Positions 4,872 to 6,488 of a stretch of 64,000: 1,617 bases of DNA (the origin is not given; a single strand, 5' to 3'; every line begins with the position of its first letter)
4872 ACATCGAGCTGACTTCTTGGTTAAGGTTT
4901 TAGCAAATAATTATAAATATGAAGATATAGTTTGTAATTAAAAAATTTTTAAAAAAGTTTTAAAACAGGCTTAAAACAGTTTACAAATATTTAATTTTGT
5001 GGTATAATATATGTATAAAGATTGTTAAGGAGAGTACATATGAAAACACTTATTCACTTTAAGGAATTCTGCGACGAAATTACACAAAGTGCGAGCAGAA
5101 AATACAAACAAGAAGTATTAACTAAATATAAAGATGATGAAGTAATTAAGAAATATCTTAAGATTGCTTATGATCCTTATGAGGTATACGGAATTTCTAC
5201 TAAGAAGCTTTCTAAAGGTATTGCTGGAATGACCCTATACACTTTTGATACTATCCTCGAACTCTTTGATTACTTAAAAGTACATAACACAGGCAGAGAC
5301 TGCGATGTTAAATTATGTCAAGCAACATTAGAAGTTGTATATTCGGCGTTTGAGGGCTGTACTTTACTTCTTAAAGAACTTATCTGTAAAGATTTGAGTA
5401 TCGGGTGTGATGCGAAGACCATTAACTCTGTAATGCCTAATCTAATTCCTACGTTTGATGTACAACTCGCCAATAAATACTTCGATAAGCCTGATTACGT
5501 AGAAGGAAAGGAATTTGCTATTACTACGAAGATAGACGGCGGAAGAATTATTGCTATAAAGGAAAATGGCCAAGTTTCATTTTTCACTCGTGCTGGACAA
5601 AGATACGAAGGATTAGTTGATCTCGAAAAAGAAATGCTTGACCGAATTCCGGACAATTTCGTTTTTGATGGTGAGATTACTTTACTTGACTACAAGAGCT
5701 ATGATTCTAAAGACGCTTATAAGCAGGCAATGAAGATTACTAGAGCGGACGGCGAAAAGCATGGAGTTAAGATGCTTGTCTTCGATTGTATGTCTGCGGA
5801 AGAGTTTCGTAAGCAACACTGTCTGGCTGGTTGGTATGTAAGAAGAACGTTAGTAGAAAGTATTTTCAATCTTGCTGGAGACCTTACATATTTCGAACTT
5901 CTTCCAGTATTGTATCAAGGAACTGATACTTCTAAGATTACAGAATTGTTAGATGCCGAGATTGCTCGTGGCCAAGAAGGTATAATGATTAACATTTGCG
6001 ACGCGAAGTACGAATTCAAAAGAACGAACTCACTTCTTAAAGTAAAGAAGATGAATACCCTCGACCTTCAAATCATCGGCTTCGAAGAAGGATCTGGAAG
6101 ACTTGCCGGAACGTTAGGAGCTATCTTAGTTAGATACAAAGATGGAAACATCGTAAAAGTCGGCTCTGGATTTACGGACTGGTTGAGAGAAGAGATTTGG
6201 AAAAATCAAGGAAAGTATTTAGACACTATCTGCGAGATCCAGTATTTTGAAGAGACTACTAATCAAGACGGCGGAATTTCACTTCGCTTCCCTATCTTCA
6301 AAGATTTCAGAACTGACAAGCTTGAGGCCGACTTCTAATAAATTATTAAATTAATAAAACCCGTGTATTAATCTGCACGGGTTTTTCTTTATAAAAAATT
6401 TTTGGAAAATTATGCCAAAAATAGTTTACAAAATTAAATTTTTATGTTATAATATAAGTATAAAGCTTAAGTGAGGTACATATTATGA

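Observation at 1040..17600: Array of ~18 near-identical super-consensus early promoters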

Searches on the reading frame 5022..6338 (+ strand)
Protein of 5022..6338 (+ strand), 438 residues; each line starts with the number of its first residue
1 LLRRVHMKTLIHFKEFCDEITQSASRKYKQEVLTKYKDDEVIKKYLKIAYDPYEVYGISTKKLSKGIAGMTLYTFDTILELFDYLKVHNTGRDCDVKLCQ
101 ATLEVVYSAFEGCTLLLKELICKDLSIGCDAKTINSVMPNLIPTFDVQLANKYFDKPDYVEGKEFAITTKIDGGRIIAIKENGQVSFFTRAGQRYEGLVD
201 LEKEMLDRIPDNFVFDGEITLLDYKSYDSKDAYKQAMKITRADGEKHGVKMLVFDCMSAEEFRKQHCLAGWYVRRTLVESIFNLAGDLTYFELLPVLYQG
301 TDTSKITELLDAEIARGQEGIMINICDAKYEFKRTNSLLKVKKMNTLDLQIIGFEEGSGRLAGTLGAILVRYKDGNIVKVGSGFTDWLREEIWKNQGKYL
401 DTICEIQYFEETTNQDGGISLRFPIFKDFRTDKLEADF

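Call 9: search_protein_families(library=phrogs, proteins=[window:5022-6338:+])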
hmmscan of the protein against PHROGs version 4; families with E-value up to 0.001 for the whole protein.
window:5022-6338:+ (438 aa): 2 families
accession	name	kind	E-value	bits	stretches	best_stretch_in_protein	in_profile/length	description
phrog_114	-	DNA, RNA and nucleotide metabolism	2.2e-87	295.1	1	6-437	84-505/634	ATP-dependent DNA ligase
phrog_12420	-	DNA, RNA and nucleotide metabolism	8.8e-16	59.2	1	7-142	1-132/133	ATP-dependent DNA ligase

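Call 10: search_dna_similar(query=window:5022-6338:+, collection=phages, mode=protein, max_rows=25)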
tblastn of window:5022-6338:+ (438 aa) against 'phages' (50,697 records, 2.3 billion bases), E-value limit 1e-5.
Records with a match: 1448; places in all: 1448; records where one place covers at least 80% of the query: 881.
Best place of each record, by identity: <60% 1448.
By first word of the organism name: Escherichia 240; Vibrio 200; Salmonella 193; Klebsiella 157; Aeromonas 78; Bacillus 68; Campylobacter 52; Enterobacter 42; Pseudomonas 35; Rhizobium 32; and 66 more.
By host as written in the record: - 226; Escherichia coli 79; Klebsiella pneumoniae 30; Salmonella enterica 28; Escherichia coli O157:H7 26; Salmonella enterica subsp. enterica serovar Enteritidis PT1 21; Salmonella enterica subsp. enterica serovar Typhimurium 18; Vibrio parahaemolyticus 17; and 443 more.
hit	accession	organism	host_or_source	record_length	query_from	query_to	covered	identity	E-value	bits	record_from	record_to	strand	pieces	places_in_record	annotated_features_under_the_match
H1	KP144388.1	Geobacillus virus E3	failed fermentation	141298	2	438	100%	42.7%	2e-99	331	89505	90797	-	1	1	putative ATP-dependent DNA ligase | hypothetical protein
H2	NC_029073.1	Geobacillus virus E3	failed fermentation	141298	2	438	100%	42.7%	2e-99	331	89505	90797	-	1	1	ATP-dependent DNA ligase | hypothetical protein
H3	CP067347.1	Clostridioides phage ES-S-0107-01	Clostridioides sp. ES-S-0107-01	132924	3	438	100%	38.6%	9e-80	274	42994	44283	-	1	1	record has no annotation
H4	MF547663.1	Clostridioides phage LIBA2945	Clostridioides difficile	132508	3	438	100%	38.4%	3e-81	278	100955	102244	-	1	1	ligA: DNA ligase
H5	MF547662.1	Clostridioides phage LIBA6276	Clostridioides difficile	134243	3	438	100%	38.4%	3e-81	278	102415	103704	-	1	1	ligA: DNA ligase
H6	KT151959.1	Brevibacillus phage Sundance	Brevibacillus laterosporus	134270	19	436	95%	39.3%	4e-80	275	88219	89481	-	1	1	putative ATP-dependent DNA ligase | hypothetical protein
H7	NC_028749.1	Brevibacillus phage Sundance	Brevibacillus laterosporus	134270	19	436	95%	39.3%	4e-80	275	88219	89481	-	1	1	ATP-dependent DNA ligase | hypothetical protein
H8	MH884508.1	Bacillus phage vB_BcoS-136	Bacillus cohnii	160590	15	433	96%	37.8%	1e-72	254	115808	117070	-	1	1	ligA: DNA ligase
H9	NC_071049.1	Bacillus phage vB_BcoS-136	Bacillus cohnii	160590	15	433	96%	37.8%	1e-72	254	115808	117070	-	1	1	ligA: DNA ligase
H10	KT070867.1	Bacillus phage PBC2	Bacillus cereus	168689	19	433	95%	37.1%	6e-68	240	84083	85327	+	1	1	DNA ligase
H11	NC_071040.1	Bacillus phage PBC2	Bacillus cereus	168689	19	433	95%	37.1%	6e-68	240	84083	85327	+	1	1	DNA ligase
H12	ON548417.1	Bacillus phage vB_BanS-Thrax1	Bacillus anthracis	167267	19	433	95%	37.0%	8e-72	251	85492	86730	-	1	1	DNA ligase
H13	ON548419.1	Bacillus phage vB_BanS-Thrax3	Bacillus anthracis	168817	19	433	95%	37.0%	4e-71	249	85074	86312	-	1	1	DNA ligase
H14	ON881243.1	Bacillus phage PK-3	Bacillus sp.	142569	15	437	97%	36.1%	6e-63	226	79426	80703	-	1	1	ATP-dependent DNA ligase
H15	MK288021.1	Bacillus phage pW2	Bacillus cereus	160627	13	437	97%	35.9%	5e-63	226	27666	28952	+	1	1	ATP-dependent DNA ligase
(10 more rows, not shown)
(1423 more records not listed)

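Call 22: find_homologous_proteins(query=window:5040-6338:+, max_evalue=1e-30)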
Query window:5040-6338:+ (432 aa): 3248 proteins with E <= 1e-30 among 8000 candidates; the best 120 are listed.
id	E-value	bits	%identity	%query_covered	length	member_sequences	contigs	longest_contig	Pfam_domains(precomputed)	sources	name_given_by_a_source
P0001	1.6e-289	978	100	100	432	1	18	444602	PF14743.13,PF09414.16,PF01068.27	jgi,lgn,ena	-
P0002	8.3e-249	844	87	100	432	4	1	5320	PF14743.13,PF09414.16,PF01068.27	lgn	-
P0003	1.8e-239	813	84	100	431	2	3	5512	PF14743.13,PF09414.16,PF01068.27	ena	-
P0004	4.3e-238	809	84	100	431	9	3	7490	PF14743.13,PF09414.16,PF01068.27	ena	-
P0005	4.8e-238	808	84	100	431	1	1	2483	PF14743.13,PF09414.16,PF01068.27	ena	-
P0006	9.1e-238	807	84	100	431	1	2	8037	PF14743.13,PF09414.16,PF01068.27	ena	-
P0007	7.1e-237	805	84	100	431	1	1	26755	PF14743.13,PF09414.16,PF01068.27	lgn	-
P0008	2.7e-236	803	84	100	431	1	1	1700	PF14743.13,PF09414.16,PF01068.27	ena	-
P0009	6.2e-236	801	84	100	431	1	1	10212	PF14743.13,PF09414.16,PF01068.27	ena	-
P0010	2.7e-235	799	83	100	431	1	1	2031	PF14743.13,PF09414.16,PF01068.27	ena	-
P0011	4.8e-235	798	84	100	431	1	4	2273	PF14743.13,PF09414.16,PF01068.27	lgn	-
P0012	4.9e-235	798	83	100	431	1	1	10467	PF14743.13,PF09414.16,PF01068.27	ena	-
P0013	7.7e-235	798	83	100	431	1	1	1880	PF14743.13,PF09414.16,PF01068.27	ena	-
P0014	2.7e-234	796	81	100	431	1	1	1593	PF14743.13,PF09414.16,PF01068.27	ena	-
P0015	3.7e-234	796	82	100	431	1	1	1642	PF14743.13,PF09414.16,PF01068.27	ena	-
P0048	1.2e-217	741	79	100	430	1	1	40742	PF14743.13,PF09414.16,PF01068.27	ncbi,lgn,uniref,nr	ncbi:ATP-dependent DNA ligase [Intestinibacter sp.]|uniref:ATP-dependent DNA ligase n=1 Tax=Intestin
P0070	5.2e-204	696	72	100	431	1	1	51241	PF14743.13,PF01068.27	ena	-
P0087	3.0e-200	684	73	100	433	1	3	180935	PF14743.13,PF01068.27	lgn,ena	-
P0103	2.5e-199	681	72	100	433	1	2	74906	PF14743.13,PF01068.27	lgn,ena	-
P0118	8.4e-198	676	71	100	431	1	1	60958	PF14743.13,PF01068.27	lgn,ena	-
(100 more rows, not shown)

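Call 23: find_encoding_contigs(protein=P0001, flank=10000, max_places=4)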
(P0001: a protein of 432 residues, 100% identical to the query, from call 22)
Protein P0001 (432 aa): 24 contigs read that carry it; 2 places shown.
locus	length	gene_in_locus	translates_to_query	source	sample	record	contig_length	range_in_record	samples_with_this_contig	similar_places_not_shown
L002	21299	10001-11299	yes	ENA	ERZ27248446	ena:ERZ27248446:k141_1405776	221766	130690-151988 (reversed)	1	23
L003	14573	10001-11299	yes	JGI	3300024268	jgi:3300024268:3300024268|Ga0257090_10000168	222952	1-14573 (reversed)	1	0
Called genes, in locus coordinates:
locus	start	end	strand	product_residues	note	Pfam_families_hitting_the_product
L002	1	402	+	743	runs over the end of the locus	PF03477:ATP-cone, PF13597:NRDD, PF01228:Gly_radical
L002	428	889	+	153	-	PF13353:Fer4_12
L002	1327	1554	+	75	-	-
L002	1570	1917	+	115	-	-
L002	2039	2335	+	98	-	-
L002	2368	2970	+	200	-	-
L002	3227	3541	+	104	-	-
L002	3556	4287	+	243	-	-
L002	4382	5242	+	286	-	-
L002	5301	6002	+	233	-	-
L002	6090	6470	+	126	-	-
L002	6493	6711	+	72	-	-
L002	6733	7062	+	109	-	-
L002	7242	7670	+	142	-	-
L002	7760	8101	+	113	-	-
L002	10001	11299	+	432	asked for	PF01068:DNA_ligase_A_M, PF09414:RNA_ligase (weak), PF14743:DNA_ligase_OB_2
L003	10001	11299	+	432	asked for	PF01068:DNA_ligase_A_M, PF09414:RNA_ligase (weak), PF14743:DNA_ligase_OB_2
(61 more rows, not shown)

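Call 25: find_encoding_contigs(protein=P0087, flank=10000, max_places=2)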
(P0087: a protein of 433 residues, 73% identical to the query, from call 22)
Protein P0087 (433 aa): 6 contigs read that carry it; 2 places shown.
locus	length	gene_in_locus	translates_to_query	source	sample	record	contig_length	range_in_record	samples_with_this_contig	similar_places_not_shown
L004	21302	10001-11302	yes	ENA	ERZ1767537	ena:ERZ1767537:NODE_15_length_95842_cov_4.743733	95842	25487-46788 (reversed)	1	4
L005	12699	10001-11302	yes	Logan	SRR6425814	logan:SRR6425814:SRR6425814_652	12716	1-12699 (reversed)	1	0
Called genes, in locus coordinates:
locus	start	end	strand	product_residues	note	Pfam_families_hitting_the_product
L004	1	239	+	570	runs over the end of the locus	PF00176:SNF2-rel_dom, PF04851:ResIII, PF00271:Helicase_C (weak)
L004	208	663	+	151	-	-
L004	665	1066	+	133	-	-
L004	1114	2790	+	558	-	-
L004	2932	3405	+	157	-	-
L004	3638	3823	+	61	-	-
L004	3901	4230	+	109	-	-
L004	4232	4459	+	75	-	-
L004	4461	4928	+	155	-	-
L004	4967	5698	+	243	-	-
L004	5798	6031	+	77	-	-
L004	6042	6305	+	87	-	-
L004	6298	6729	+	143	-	-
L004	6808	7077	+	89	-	-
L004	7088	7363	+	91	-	-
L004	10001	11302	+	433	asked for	PF01068:DNA_ligase_A_M, PF14743:DNA_ligase_OB_2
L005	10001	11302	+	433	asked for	PF01068:DNA_ligase_A_M, PF14743:DNA_ligase_OB_2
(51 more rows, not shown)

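Call 31: find_encoding_contigs(protein=P0007, flank=10000, max_places=1)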
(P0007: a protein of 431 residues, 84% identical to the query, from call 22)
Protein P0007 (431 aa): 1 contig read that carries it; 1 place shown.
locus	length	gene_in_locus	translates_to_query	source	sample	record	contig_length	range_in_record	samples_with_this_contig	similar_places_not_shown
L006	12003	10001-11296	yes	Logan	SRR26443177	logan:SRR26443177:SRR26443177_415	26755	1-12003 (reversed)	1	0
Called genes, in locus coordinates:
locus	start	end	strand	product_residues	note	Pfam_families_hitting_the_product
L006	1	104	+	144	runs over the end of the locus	PF00383:dCMP_cyt_deam_1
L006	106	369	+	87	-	-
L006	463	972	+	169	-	-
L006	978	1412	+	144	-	-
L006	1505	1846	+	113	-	-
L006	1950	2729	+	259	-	-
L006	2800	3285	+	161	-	-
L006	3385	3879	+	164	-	-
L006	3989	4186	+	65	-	-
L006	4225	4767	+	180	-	-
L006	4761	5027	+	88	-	-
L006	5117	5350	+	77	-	-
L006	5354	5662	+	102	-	-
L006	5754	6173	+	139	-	-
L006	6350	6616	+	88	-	-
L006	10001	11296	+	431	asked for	PF01068:DNA_ligase_A_M, PF09414:RNA_ligase (weak), PF14743:DNA_ligase_OB_2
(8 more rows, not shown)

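Call 32: find_encoding_contigs(protein=P0048, flank=10000, max_places=1)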
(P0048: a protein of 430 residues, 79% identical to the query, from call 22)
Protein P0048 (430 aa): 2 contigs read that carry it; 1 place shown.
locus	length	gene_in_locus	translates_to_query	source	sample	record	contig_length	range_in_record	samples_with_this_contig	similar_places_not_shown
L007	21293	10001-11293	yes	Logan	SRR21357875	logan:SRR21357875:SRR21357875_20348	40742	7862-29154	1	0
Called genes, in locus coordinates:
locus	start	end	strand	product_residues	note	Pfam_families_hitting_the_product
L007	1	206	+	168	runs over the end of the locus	-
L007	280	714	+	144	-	PF00383:dCMP_cyt_deam_1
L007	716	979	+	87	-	-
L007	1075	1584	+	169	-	-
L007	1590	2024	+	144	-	-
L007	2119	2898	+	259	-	-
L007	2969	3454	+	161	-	-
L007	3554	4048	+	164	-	-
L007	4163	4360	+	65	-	-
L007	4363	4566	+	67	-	-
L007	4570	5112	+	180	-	-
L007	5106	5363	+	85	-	-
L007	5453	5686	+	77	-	-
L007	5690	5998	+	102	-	-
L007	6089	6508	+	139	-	-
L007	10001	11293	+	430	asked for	PF01068:DNA_ligase_A_M, PF09414:RNA_ligase (weak), PF14743:DNA_ligase_OB_2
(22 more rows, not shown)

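Call 33: find_encoding_contigs(protein=P0118, flank=10000, max_places=1)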
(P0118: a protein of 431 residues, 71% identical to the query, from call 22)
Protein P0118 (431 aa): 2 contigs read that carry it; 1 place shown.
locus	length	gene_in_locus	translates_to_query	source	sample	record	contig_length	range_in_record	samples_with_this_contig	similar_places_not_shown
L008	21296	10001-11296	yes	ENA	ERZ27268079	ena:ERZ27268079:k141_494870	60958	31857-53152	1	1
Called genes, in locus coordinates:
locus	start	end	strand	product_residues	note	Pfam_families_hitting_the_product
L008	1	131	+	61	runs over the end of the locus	-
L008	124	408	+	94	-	-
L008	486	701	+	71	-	-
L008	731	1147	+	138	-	PF01327:Pep_deformylase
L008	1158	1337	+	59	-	-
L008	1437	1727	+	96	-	-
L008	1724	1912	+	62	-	-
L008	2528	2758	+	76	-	PF13619:KTSC (weak)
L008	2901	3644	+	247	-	-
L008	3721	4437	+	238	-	-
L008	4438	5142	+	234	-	-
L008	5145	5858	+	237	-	-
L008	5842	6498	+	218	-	-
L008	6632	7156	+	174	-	-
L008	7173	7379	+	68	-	-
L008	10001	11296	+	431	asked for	PF01068:DNA_ligase_A_M, PF14743:DNA_ligase_OB_2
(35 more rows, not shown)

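Call 63: find_related_loci(query=window:5040-6335:+, collection=genome_contigs, flank=10000)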
Query window:5040-6335:+ (432 aa) in genome_contigs; peptide patterns used: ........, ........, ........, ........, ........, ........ (x = any residue, [..] = any of these).
27 stretches matched a pattern; 1 encode a relative of the query (tblastn E <= 1e-3); 1 distinct loci.
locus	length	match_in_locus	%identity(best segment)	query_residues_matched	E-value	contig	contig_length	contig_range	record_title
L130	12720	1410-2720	58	1-432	2e-161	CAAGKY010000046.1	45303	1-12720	MAG TPA_asm: Bacilli bacterium, isolate HGM10611, WGS project CAAGKY010000000 data, contig: SRS476346_55_k119_90938, who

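Call 68: find_encoding_contigs(protein=P0103, flank=10000, max_places=1)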
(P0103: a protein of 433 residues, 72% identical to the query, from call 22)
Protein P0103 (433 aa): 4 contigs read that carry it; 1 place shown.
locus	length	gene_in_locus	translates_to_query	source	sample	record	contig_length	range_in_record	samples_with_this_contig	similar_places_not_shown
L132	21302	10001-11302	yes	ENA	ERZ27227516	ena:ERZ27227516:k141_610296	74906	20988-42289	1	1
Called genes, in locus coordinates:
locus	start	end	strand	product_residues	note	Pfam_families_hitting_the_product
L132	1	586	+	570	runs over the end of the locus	PF00176:SNF2-rel_dom, PF04851:ResIII, PF00271:Helicase_C (weak)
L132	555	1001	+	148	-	-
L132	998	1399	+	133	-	-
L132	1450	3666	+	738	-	-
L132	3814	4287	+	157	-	-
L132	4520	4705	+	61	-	-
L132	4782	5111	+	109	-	-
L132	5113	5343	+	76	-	-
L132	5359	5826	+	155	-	-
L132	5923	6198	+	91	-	-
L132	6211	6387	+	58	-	-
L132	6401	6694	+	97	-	-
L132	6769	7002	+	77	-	-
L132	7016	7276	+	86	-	-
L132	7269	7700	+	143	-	-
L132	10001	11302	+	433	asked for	PF01068:DNA_ligase_A_M, PF14743:DNA_ligase_OB_2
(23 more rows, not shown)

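Call 69: find_encoding_contigs(protein=P0070, flank=10000, max_places=1)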
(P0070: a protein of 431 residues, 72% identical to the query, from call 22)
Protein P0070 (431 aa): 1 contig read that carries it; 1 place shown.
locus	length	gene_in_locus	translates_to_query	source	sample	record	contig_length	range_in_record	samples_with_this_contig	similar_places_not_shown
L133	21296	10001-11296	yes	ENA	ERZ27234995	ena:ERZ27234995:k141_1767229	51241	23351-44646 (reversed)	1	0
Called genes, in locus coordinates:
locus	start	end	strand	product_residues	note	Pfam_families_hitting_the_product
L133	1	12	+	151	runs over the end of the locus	-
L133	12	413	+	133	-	-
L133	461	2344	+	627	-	-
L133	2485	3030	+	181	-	-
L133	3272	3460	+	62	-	-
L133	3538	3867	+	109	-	-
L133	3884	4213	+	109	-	-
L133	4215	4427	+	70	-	-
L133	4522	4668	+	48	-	-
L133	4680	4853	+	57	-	-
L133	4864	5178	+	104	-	-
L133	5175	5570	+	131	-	-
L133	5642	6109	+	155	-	-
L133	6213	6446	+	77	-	-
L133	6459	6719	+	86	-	-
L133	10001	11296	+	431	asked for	PF01068:DNA_ligase_A_M, PF14743:DNA_ligase_OB_2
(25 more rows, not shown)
